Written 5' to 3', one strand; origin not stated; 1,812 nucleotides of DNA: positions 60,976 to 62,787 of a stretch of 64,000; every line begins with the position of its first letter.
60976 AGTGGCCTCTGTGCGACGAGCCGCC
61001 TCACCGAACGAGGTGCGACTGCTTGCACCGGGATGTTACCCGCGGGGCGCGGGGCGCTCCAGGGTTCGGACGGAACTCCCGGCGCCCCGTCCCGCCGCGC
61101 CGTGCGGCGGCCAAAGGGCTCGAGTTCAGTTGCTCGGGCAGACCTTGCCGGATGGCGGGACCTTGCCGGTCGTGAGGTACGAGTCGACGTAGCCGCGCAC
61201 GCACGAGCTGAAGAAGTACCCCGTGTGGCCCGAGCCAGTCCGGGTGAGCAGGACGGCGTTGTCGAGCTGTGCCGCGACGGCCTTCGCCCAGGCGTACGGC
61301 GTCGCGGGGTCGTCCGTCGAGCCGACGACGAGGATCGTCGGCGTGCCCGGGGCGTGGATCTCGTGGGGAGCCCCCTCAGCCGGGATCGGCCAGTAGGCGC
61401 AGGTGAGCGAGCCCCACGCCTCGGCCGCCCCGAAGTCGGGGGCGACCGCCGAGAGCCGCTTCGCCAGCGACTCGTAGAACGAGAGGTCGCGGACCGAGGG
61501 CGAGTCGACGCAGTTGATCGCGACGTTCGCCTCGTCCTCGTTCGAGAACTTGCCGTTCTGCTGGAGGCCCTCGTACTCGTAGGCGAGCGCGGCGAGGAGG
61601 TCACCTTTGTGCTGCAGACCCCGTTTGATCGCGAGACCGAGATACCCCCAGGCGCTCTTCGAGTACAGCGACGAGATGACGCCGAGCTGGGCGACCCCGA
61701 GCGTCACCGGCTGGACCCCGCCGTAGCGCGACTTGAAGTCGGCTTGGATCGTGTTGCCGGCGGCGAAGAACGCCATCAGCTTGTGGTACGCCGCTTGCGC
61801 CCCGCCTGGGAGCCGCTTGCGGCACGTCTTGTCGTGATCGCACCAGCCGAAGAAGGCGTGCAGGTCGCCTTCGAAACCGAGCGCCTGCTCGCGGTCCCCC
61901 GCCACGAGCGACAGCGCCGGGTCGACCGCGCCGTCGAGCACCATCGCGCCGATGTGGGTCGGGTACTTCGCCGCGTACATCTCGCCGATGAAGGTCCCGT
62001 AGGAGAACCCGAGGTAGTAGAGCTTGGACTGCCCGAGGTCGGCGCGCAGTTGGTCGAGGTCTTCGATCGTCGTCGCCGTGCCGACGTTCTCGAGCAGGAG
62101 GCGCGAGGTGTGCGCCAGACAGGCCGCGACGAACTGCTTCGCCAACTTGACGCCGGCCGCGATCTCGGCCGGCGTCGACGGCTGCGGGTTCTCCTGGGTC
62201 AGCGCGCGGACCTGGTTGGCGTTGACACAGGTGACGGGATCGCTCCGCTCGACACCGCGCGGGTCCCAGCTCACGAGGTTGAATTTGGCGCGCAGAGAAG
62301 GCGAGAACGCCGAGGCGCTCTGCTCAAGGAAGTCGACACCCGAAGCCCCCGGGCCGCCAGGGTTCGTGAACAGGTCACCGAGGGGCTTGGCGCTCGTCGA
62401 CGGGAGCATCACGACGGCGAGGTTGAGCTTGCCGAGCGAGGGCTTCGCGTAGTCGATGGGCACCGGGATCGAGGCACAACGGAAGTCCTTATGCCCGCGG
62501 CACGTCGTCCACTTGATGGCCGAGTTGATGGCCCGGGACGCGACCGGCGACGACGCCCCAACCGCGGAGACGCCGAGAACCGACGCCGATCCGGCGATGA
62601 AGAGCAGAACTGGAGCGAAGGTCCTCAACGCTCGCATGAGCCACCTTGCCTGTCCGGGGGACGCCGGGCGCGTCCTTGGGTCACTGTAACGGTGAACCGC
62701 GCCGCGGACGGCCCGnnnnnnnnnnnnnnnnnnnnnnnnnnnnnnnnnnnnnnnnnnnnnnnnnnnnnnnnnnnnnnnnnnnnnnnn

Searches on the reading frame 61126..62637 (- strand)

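Call 47: search_protein_families(library=pfam, proteins=[window:61126-62637:-], max_evalue=0.00001)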
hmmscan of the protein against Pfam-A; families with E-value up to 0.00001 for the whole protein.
window:61126-62637:- (503 aa): 2 families
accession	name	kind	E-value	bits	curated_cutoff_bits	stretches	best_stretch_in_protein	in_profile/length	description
PF08386.16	Abhydrolase_4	-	2.3e-29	102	21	1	400-500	2-103/103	TAP-like protein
PF00561.26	Abhydrolase_1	-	9.1e-18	65.2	25.8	1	93-273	7-138/245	alpha/beta hydrolase fold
